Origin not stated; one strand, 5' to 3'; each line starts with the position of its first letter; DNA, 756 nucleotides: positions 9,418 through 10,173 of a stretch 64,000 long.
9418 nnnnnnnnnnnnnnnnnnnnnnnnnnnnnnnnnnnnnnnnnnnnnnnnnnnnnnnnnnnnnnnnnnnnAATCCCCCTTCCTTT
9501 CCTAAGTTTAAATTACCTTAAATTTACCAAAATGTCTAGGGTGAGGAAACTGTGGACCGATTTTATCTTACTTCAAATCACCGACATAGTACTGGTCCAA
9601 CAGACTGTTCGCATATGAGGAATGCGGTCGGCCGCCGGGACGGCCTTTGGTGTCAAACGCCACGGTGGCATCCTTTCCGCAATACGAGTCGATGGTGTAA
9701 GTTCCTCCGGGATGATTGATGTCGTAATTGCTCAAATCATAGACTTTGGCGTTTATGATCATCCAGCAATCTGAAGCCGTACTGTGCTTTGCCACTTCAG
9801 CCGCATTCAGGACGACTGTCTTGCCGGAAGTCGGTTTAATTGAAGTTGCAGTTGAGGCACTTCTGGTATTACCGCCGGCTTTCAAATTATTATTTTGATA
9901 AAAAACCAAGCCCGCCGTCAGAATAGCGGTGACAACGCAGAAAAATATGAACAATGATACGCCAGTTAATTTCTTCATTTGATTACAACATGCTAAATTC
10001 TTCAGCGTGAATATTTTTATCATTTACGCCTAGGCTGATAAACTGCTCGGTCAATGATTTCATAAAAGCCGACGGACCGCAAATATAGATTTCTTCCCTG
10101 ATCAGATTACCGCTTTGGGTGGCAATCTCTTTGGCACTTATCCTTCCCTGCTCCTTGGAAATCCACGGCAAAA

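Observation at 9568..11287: NOX/ferric-reductase-like flavocytochrome translationally coupled to a cytochrome b5 domain protein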

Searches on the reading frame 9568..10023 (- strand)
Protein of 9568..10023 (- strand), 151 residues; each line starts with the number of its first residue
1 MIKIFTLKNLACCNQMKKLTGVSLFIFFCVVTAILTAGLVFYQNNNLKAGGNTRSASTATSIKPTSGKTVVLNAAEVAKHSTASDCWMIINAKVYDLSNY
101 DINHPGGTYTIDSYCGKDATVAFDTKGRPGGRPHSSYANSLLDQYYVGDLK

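Call 3: search_protein_families(library=pfam, proteins=[window:9568-10023:-], max_evalue=0.01)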
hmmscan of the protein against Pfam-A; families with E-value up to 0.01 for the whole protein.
window:9568-10023:- (151 aa): 1 family
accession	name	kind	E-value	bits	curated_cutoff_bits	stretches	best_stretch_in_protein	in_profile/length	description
PF00173.33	Cyt-b5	-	2.5e-20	72.7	23.7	1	74-151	2-74/74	Cytochrome b5-like Heme/Steroid binding domain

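Call 10: find_homologous_proteins(query=window:9568-9978:-)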
Query window:9568-9978:- (136 aa): 158 proteins with E <= 0.001 among 178 candidates; the best 120 are listed.
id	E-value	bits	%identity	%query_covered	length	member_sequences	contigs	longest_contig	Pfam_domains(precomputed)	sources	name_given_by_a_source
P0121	9.9e-86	302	100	100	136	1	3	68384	PF00173.34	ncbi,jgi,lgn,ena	ncbi:MAG: cytochrome b5-like heme/steroid binding domain-containing protein [bacterium]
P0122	3.2e-51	191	66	99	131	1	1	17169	PF00173.34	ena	-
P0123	1.8e-47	178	64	99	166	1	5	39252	PF00173.34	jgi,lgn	-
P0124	2.9e-46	174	62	99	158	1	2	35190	PF00173.34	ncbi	ncbi:MAG: cytochrome b5 domain-containing protein [Minisyncoccia bacterium]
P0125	3.5e-43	165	61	99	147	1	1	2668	PF00173.34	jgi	-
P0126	9.7e-43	163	60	100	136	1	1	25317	PF00173.34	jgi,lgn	jgi:cytochrome b involved in lipid metabolism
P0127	5.7e-42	161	59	99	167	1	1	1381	PF00173.34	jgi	jgi:cytochrome b involved in lipid metabolism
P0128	2.3e-41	159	58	99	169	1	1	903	PF00173.34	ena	-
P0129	5.4e-41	157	57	100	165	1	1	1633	PF00173.34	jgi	jgi:cytochrome b involved in lipid metabolism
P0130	7.1e-41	157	58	99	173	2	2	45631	PF00173.34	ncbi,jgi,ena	ncbi:MAG: cytochrome b5-like heme/steroid binding domain-containing protein [bacterium]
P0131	8.3e-41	157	55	99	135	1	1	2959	PF00173.34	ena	-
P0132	3.9e-40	155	58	99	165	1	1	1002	PF00173.34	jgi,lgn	-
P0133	1.9e-39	152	59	99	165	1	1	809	PF00173.34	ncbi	-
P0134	3.2e-39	152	58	99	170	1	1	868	PF00173.34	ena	-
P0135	3.2e-39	152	55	99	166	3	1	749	PF00173.34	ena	-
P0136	5.3e-39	151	57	99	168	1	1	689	PF00173.34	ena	-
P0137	1.4e-38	150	56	99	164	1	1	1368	PF00173.34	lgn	-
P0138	3.1e-38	149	55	99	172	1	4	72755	PF00173.34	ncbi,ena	-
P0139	4.4e-38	148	49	99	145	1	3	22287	PF00173.34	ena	-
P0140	5.5e-38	148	55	99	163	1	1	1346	PF00173.34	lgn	-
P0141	5.6e-38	148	55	99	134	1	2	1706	PF00173.34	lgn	-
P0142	7.4e-38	147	56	99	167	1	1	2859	PF00173.34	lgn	-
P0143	9.7e-38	147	57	99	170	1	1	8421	PF00173.34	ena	-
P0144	2.6e-37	146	56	99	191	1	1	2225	PF00173.34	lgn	-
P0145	3.2e-37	145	57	99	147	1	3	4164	PF00173.34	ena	-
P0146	3.7e-36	142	56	99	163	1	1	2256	PF00173.34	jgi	jgi:cytochrome b involved in lipid metabolism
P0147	9.4e-36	140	56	99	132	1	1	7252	PF00173.34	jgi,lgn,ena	-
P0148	1.3e-35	140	55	99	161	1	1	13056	PF00173.34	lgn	-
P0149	2.6e-35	139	54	99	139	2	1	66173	PF00173.34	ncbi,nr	ncbi:cytochrome b5 domain-containing protein [Candidatus Falkowbacteria bacterium]|nr:cytochrome b5 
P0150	3.7e-35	139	55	99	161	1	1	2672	PF00173.34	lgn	-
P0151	4.8e-35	138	55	99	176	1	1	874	PF00173.34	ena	-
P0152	5.0e-35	138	54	99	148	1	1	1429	PF00173.34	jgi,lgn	-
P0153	2.5e-34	136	51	99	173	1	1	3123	PF00173.34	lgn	-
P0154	3.7e-34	135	53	99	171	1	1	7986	PF00173.34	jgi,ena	-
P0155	6.3e-34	135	52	99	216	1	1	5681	PF00173.34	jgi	jgi:cytochrome b involved in lipid metabolism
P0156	8.4e-34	134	51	99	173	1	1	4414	PF00173.34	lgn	-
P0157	1.4e-33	133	52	99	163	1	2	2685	PF00173.34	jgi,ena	-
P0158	2.0e-33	133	53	99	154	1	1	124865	PF00173.34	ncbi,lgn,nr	ncbi:MAG: hypothetical protein C3F02_03110 [Parcubacteria group bacterium]|nr:MAG: hypothetical prot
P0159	2.7e-33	133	53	99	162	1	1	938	PF00173.34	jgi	-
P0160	3.0e-33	132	49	99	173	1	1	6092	PF00173.34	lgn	-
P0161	3.4e-33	132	51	99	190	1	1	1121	PF00173.34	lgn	-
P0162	8.5e-33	131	51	99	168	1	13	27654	PF00173.34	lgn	-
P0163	8.8e-33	131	51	99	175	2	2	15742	PF00173.34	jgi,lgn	-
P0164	1.9e-32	130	49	99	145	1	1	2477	PF00173.34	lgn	-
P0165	2.1e-32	130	47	100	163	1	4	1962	PF00173.34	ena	-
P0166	2.6e-32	129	51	99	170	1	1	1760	PF00173.34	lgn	-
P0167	4.3e-32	129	53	99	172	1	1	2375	PF00173.34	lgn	-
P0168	4.4e-32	129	45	99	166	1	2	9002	PF00173.34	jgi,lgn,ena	jgi:cytochrome b involved in lipid metabolism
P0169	4.6e-32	129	50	99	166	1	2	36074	PF00173.34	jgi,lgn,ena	jgi:cytochrome b involved in lipid metabolism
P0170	4.8e-32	129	52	99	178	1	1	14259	PF00173.34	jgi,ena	-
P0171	6.1e-32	128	57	82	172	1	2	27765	PF00173.34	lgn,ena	-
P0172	6.3e-32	128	50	99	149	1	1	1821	PF00173.34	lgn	-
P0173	7.2e-32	128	52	99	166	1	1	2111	PF00173.34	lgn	-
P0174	8.7e-32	128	45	99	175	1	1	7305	PF00173.34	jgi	jgi:cytochrome b involved in lipid metabolism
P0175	1.4e-31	127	58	84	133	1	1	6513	PF00173.34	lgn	-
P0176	1.7e-31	127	50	99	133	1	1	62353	PF00173.34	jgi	jgi:cytochrome b involved in lipid metabolism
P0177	3.8e-31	126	48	99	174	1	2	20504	PF00173.34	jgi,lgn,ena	jgi:cytochrome b involved in lipid metabolism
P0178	4.7e-31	125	47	99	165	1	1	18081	PF00173.34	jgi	jgi:cytochrome b involved in lipid metabolism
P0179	5.9e-31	125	52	99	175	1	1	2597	PF00173.34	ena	-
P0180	7.9e-31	125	52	99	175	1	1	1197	PF00173.34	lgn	-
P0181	9.8e-31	124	49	99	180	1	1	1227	PF00173.34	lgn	-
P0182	1.1e-30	124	49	99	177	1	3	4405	PF00173.34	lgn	-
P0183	1.3e-30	124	49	99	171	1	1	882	PF00173.34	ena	-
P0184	1.5e-30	124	49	99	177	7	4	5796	PF00173.34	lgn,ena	-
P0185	1.6e-30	124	49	99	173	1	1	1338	PF00173.34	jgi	jgi:cytochrome b involved in lipid metabolism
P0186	2.3e-30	123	45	99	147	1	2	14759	PF00173.34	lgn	-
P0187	2.3e-30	123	48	99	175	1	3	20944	PF00173.34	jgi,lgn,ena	-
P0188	3.8e-30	122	50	99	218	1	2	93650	PF00173.34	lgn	-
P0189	9.1e-30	121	49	99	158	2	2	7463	PF00173.34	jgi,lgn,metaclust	metaclust:\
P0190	1.8e-29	120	50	99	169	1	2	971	PF00173.34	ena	-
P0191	1.8e-29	120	49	99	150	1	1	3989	PF00173.34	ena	-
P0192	2.7e-29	120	50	99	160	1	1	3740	PF00173.34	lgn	-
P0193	2.7e-29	120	47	99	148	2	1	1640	PF00173.34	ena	-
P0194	3.3e-29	119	46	99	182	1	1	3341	PF00173.34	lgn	-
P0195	4.1e-29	119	48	99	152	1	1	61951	PF00173.34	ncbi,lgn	-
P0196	4.8e-29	119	47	99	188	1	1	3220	PF00173.34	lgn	-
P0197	4.8e-29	119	49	99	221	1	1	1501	PF00173.34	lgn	-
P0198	5.3e-29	119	40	99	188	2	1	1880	PF00173.34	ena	-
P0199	8.6e-29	118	46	99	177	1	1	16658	PF00173.34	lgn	-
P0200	1.1e-28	118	45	99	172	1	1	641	PF00173.34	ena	-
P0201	1.1e-28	118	46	99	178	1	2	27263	PF00173.34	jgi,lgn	-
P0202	1.1e-28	118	50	99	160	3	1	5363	PF00173.34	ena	-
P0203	1.1e-28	118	46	99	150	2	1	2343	PF00173.34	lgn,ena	-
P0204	1.2e-28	118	48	99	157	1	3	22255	PF00173.34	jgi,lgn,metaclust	metaclust:\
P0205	1.5e-28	117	41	99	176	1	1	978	PF00173.34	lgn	-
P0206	1.7e-28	117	49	99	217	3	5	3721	PF00173.34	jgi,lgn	-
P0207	2.4e-28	117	46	100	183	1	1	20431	PF00173.34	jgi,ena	-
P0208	2.9e-28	116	42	99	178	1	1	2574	PF00173.34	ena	-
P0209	4.5e-28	116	63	36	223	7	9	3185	PF00173.34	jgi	jgi:cytochrome b involved in lipid metabolism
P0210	5.1e-28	115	45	99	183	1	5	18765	PF00173.34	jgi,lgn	-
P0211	5.4e-28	115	44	99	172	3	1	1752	PF00173.34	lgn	-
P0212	6.1e-28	115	40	99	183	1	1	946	PF00173.34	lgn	-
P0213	1.9e-27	114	47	99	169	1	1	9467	PF00173.34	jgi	jgi:cytochrome b involved in lipid metabolism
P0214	3.3e-27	113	47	99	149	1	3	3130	PF00173.34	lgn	-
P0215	3.6e-27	113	44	99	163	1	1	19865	PF00173.34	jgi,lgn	-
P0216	7.4e-27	112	43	99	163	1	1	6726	PF00173.34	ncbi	-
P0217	1.0e-26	111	48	93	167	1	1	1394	PF00173.34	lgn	-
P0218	2.0e-26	110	42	99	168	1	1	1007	PF00173.34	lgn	-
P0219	2.9e-26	110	50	99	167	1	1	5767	PF00173.34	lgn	-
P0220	3.1e-26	110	49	99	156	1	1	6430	PF00173.34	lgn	-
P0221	4.9e-26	109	45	99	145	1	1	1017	PF00173.34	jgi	jgi:hypothetical protein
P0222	7.8e-26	108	43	99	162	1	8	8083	PF00173.34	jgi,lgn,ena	-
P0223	1.7e-25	107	40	99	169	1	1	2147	PF00173.34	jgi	jgi:cytochrome b involved in lipid metabolism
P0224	2.1e-25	107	47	100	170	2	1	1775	PF00173.34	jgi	jgi:cytochrome b involved in lipid metabolism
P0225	3.0e-25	107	47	99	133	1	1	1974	PF00173.34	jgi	jgi:cytochrome b involved in lipid metabolism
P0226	4.5e-25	106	48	99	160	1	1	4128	PF00173.34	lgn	-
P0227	4.8e-25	106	45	99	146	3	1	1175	PF00173.34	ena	-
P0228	5.0e-25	106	62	60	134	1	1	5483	PF00173.34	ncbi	-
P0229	6.0e-25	106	42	99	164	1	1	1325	PF00173.34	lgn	-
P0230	1.6e-24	104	41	99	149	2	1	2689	PF00173.34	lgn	-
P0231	1.9e-24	104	48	86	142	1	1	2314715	PF00173.34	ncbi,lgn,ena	-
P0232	3.1e-24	103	45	99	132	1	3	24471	PF00173.34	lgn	-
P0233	3.3e-24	103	56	57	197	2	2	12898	PF00173.34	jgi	-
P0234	8.4e-24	102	41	99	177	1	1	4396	PF00173.34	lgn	-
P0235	1.3e-23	101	55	71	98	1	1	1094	PF00173.34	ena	-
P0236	6.3e-23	99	43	99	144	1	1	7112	PF00173.34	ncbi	-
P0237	6.8e-23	99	36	99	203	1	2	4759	PF00173.34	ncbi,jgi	jgi:cytochrome b involved in lipid metabolism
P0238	7.2e-23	99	59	58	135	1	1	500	PF00173.34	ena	-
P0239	1.1e-22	98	64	59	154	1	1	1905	PF00173.34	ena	-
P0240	1.8e-22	98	58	58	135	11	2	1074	PF00173.34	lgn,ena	-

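Call 11: search_solved_structures(query=window:9568-9978:-, show_alignments=3)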
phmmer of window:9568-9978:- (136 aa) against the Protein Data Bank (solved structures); distinct sequences matched with E-value up to 0.001: 51.
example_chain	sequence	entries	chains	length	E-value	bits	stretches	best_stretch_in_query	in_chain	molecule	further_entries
1cxy_A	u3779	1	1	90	2.9e-17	66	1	55-135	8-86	CYTOCHROME B5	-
1icc_A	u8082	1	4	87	6.2e-13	52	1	59-135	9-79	CYTOCHROME B5 OUTER MITOCHONDRIAL MEMBRANE ISOFORM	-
1b5m_A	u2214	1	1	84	8.2e-13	51.6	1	59-135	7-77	CYTOCHROME B5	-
3mus_A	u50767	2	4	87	8.5e-13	51.6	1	59-135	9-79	Cytochrome b5 type B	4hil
2i89_A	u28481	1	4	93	1.2e-12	51.2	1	58-135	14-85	Cytochrome b5 type B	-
1awp_A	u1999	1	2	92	1.2e-12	51.1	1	58-135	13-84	CYTOCHROME B5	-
1eue_A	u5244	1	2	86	1.5e-12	50.8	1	59-135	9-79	CYTOCHROME B5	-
3ks0_A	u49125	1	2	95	1.6e-12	50.7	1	57-114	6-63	Cytochrome b2, mitochondrial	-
4b8n_A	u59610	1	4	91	2.3e-12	50.2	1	57-114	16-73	CYTOCHROME B5-HOST ORIGIN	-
1lj0_A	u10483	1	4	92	7.9e-12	48.5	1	58-135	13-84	Cytochrome B5 outer mitochondrial membrane isoform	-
1sze_A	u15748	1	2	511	2.5e-11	46.8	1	57-112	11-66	Cytochrome b2, mitochondrial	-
1szf_A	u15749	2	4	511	2.5e-11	46.8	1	57-112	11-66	Cytochrome b2, mitochondrial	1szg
1lco_A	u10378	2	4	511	2.5e-11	46.8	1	57-112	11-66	L-LACTATE DEHYDROGENASE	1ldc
1fcb_A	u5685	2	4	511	2.5e-11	46.8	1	57-112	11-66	FLAVOCYTOCHROME B2 | CYTOCHROME B2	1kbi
2oz0_A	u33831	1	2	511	2.5e-11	46.8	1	57-112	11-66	Cytochrome b2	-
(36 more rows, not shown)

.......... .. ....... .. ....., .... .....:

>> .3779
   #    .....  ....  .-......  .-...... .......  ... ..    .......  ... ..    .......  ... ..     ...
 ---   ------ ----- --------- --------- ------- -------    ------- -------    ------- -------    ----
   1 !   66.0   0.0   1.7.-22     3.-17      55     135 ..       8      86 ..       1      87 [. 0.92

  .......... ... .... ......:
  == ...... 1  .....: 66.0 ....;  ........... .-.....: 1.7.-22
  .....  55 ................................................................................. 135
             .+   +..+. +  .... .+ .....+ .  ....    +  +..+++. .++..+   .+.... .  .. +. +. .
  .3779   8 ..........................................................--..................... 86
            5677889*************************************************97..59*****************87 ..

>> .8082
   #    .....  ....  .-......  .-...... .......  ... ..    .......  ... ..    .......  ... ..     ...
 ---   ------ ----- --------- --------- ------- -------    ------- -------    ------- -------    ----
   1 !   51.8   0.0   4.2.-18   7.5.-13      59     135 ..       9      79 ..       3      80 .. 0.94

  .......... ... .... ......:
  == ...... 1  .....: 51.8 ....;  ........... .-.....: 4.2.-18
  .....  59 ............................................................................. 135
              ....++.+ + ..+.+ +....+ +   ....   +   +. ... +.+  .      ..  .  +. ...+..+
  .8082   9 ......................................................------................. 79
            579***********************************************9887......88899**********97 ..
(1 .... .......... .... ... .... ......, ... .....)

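Call 52: predict_structure(alignment_id=A2)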
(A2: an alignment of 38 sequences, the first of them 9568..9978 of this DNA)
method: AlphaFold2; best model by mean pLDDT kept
length: 136 residues; sequences in the alignment: 38
mean_pLDDT: 83.1   pTM: 0.60
mean pLDDT of the five models: 83.1, 82.6, 80.8, 80.4, 80.1
residues with pLDDT >= 90: 81; 70-90: 27; 50-70: 14; < 50: 14
segments of 3 or more residues with pLDDT < 50: 35-46
pLDDT, mean of each block of 10 residues (from residue 1): 78 92 77 49 46 79 96 97 92 94 95 89 92 93
secondary structure, 60 per line:
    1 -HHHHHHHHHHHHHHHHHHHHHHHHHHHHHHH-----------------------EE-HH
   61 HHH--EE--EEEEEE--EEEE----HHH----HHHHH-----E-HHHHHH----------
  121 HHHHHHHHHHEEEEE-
elements in order: H2-32 H59-63 E70-75 E78-81 H93-97 H105-110 H121-130 E131-135

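Call 53: find_related_loci(query=A3, collection=metagenome_contigs, flank=3500)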
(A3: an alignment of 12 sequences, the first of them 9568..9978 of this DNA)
Query A3 (136 aa) in metagenome_contigs; peptide patterns used: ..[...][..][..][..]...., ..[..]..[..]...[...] (x = any residue, [..] = any of these).
530 stretches matched a pattern; 381 encode a relative of the query (tblastn E <= 1e-3); the best 80 are kept; 80 distinct loci.
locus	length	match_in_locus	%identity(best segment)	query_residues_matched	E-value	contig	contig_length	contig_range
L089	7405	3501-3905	64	1-135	3e-51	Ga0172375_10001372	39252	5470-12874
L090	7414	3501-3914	61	1-135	2e-47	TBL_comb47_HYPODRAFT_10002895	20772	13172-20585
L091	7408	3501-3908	58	1-135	3e-46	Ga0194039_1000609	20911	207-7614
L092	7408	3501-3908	57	1-135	1e-43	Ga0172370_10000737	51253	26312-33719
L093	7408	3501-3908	57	1-135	1e-43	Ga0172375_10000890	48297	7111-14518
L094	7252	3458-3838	56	1-135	2e-42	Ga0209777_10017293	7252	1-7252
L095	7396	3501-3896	50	1-135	6e-42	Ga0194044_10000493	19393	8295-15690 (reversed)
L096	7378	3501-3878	55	1-135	5e-42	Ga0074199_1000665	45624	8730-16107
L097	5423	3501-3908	53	1-135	1e-40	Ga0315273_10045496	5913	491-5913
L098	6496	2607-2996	50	1-135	4e-40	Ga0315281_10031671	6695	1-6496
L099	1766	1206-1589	50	2-135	5e-40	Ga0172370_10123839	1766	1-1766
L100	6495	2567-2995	52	1-135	5e-39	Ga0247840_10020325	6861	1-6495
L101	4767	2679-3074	50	1-135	8e-39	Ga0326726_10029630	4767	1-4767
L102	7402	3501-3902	52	1-135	5e-39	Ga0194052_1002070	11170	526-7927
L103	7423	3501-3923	51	1-135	7e-39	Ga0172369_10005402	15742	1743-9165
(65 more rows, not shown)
